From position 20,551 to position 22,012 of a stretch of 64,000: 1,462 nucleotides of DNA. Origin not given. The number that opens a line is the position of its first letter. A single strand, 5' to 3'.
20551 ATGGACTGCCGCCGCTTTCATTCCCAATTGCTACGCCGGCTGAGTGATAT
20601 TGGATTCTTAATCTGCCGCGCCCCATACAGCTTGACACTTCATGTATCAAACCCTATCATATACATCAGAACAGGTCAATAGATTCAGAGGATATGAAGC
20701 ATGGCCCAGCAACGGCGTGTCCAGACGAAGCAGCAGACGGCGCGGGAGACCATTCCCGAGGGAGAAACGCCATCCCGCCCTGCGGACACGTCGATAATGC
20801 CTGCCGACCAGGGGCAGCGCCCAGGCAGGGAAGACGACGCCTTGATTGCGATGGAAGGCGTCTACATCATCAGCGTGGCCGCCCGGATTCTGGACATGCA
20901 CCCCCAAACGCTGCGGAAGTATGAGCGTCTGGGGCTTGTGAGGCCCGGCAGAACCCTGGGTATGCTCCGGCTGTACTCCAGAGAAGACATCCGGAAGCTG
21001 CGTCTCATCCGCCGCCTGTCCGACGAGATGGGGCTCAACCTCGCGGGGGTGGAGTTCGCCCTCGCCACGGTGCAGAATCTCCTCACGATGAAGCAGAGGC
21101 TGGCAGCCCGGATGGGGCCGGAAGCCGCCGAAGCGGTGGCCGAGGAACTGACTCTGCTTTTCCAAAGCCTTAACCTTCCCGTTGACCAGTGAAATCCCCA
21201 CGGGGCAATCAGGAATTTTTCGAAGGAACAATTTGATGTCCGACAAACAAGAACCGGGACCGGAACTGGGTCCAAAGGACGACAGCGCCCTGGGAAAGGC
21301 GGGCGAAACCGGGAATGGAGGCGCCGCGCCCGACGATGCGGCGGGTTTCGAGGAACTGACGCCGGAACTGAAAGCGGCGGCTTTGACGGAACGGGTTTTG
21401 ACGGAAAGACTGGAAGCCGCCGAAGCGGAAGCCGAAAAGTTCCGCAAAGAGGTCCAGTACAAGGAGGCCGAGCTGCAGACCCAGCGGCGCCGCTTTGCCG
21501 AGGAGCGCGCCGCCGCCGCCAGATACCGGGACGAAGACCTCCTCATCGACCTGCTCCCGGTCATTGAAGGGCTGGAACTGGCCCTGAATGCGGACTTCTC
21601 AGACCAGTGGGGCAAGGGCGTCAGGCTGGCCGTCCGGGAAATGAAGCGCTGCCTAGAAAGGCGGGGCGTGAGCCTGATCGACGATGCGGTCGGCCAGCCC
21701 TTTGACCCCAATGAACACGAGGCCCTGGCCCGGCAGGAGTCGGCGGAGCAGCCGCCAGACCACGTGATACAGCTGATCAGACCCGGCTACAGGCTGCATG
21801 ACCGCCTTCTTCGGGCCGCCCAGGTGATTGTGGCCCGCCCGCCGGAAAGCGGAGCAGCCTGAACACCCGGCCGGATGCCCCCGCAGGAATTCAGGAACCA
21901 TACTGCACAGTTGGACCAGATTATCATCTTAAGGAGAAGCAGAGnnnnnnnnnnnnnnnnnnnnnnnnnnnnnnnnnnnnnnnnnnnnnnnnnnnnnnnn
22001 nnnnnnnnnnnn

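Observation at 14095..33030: Six-copy cassette family of secreted modular proteins with constant expression/secretion ends and a hypervariable repetitive middle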

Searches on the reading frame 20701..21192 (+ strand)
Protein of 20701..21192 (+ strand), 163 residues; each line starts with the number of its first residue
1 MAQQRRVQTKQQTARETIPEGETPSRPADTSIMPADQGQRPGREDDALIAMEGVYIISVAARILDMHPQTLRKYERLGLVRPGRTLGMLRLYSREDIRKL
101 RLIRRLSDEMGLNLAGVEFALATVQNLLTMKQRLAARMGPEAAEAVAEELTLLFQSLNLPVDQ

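Call 69: search_protein_families(library=pfam, proteins=[window:20701-21192:+], max_evalue=0.01)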
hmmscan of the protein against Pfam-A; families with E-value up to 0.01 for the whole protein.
window:20701-21192:+ (163 aa): 4 families
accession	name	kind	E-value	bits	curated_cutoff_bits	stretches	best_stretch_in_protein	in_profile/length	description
PF13411.12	MerR_1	-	8.3e-15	55.1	21.6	1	56-118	2-63/69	MerR HTH family regulatory protein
PF00376.29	MerR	-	1.6e-08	34.6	28.2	1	57-92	2-38/38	MerR family regulatory protein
PF13591.12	MerR_2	-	0.0006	20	29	1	65-134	11-79/84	MerR HTH family regulatory protein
PF12728.13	HTH_17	-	0.0036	18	27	1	60-99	7-45/51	Helix-turn-helix domain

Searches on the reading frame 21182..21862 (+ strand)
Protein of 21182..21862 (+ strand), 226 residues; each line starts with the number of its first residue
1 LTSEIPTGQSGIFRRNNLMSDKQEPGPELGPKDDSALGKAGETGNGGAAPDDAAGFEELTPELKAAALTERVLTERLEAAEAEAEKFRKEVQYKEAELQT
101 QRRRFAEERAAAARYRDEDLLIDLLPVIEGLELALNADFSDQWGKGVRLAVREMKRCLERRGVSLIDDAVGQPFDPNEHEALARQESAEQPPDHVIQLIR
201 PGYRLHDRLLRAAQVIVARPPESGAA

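Call 69: search_protein_families(library=pfam, proteins=[window:21182-21862:+], max_evalue=0.01)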
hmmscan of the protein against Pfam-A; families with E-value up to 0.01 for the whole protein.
window:21182-21862:+ (226 aa): 1 family
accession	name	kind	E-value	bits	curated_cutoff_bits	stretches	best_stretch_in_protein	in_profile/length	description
PF01025.24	GrpE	-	1.2e-38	132.9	25.8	1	65-218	8-164/165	GrpE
